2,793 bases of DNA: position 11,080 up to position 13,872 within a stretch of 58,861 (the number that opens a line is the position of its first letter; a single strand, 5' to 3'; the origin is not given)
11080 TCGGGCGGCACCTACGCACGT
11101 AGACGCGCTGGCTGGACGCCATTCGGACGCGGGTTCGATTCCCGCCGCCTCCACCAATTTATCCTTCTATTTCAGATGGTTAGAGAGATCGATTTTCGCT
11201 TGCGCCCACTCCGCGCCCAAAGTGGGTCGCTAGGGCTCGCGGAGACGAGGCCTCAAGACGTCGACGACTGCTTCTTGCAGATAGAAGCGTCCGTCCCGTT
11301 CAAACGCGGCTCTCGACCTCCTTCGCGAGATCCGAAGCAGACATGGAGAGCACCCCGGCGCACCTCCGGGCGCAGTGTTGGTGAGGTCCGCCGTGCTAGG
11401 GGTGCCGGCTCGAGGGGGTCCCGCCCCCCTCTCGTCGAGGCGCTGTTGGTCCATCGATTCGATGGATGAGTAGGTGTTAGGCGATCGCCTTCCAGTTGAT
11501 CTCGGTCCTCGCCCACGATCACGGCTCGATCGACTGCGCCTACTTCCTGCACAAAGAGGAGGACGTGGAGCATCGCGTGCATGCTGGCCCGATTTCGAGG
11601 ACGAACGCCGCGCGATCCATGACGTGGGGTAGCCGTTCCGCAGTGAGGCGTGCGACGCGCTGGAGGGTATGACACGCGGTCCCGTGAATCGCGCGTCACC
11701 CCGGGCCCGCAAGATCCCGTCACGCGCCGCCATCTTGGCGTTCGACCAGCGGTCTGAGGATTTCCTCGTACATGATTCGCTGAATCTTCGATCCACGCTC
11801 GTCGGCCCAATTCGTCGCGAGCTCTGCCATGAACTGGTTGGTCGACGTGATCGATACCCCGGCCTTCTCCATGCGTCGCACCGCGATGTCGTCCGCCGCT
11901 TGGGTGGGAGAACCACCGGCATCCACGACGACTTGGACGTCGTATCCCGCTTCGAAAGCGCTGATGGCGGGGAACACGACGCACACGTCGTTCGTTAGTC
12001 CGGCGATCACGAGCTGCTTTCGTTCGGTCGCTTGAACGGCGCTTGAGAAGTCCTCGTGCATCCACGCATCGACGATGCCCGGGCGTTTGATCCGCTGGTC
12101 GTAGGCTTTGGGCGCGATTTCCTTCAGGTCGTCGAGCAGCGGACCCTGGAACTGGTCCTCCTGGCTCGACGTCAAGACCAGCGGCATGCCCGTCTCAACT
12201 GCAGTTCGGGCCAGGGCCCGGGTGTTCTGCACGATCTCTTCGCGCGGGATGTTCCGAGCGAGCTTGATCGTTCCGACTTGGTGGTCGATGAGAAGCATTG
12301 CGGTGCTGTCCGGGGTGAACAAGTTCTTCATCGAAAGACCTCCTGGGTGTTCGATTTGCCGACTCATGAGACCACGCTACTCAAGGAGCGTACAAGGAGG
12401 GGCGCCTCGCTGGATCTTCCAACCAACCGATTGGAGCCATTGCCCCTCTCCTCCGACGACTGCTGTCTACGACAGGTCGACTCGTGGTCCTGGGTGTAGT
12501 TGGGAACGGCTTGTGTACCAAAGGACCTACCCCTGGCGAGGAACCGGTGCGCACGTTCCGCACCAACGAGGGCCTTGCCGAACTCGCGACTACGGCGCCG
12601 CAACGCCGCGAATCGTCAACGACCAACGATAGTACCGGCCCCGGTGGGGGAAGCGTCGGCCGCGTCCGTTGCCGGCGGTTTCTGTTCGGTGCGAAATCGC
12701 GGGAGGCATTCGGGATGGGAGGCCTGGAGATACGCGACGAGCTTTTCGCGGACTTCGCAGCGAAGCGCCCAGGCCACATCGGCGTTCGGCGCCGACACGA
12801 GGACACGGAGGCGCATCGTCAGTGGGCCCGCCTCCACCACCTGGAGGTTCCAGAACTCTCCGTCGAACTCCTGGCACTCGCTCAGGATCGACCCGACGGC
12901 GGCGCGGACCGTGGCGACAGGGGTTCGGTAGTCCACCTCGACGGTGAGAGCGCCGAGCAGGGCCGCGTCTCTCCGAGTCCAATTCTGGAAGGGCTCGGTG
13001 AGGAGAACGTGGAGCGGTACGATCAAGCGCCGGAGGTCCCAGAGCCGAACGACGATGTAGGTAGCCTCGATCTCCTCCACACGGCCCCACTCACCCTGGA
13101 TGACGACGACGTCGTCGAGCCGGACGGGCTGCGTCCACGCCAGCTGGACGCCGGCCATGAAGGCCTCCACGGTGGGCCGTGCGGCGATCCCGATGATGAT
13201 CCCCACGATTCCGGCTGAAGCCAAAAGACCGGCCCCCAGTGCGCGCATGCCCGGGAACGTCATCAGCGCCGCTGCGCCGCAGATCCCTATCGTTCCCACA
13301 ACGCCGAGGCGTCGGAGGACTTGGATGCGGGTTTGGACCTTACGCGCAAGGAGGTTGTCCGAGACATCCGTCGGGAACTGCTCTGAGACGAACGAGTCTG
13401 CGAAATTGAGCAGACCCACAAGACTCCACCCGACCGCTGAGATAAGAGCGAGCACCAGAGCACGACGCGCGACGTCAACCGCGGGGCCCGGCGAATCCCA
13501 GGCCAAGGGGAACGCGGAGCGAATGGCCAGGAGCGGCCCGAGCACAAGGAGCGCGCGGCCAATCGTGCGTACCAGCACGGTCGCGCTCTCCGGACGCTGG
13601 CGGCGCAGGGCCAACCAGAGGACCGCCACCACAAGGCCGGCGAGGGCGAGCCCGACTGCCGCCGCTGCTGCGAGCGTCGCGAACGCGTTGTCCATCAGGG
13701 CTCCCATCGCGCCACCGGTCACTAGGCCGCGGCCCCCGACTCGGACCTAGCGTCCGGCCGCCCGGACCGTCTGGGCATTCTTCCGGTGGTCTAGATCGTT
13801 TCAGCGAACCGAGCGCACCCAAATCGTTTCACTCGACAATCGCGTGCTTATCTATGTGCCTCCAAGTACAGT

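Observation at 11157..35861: Island cargo looks like a horizontally carried c-di-AMP plus ion/osmotic homeostasis module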

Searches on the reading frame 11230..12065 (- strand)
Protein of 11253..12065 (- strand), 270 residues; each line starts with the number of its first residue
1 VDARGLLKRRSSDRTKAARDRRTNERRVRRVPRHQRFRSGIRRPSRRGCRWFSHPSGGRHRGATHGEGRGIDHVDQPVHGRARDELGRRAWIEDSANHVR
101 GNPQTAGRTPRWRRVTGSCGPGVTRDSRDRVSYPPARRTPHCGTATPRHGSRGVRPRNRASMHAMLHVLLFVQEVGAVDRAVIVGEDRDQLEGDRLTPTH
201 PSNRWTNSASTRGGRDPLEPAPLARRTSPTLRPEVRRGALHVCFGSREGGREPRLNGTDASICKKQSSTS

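Call 6: search_protein_families(library=pfam, proteins=[window:11253-12065:-], max_evalue=0.01)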
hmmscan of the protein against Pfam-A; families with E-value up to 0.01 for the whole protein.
window:11253-12065:- (270 aa): 0 families

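Call 59: search_protein_families(library=pfam, proteins=[window:11230-11922:-], max_evalue=1)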
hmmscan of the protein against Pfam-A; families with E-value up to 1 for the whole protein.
window:11230-11922:- (230 aa): 0 families

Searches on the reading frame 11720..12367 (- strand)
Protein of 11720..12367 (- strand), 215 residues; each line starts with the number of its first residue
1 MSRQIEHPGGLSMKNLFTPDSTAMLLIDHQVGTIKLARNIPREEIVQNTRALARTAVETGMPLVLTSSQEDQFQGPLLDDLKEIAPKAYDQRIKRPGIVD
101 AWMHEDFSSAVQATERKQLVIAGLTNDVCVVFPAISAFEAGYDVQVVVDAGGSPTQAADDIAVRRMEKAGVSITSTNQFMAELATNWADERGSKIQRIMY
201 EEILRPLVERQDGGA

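Call 6: search_protein_families(library=pfam, proteins=[window:11720-12367:-], max_evalue=0.01)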
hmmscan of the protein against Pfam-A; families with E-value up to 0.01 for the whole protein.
window:11720-12367:- (215 aa): 1 family
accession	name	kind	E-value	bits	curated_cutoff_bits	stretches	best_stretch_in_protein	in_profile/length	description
PF00857.26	Isochorismatase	-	3.5e-23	83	27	1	22-178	1-175/175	Isochorismatase domain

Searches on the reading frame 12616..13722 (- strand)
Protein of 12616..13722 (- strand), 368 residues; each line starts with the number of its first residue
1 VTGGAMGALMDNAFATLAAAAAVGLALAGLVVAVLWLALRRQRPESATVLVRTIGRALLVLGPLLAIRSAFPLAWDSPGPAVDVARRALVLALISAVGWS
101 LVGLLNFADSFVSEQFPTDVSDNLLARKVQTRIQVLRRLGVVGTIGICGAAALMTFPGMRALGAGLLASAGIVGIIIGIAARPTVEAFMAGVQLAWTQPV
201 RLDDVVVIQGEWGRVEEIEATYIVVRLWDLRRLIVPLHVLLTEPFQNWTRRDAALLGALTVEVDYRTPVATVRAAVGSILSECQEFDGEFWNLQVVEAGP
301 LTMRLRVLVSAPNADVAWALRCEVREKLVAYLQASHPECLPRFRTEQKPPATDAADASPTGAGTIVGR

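Call 6: search_protein_families(library=pfam, proteins=[window:12616-13722:-], max_evalue=0.01)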
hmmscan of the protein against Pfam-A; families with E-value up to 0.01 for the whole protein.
window:12616-13722:- (368 aa): 1 family
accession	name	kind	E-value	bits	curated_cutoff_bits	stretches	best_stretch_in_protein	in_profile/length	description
PF00924.24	MS_channel_2nd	-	1.3e-11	44.9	20.2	1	185-250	3-68/68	Mechanosensitive ion channel, beta-domain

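Call 45: search_protein_families(library=ncbifam, proteins=[window:12616-13722:-], max_evalue=0.001)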
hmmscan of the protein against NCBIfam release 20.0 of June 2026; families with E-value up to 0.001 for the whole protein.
window:12616-13722:- (368 aa): 4 families
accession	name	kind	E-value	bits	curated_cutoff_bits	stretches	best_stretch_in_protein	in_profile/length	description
NF047602.1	MscsSHelicob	equivalog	5.7e-08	32.5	400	1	141-336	54-246/260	small-conductance mechanosensitive channel MscS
NF008180.0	PRK10929.1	equivalog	5.2e-07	27.9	809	1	174-265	910-1001/1109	miniconductance mechanosensitive channel MscM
NF008438.0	PRK11281.1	equivalog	6.8e-05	20.8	991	1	182-275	921-1014/1113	mechanosensitive channel MscK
NF007662.0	PRK10334.1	subfamily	0.0001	21.7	321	1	120-281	52-210/286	small-conductance mechanosensitive channel MscS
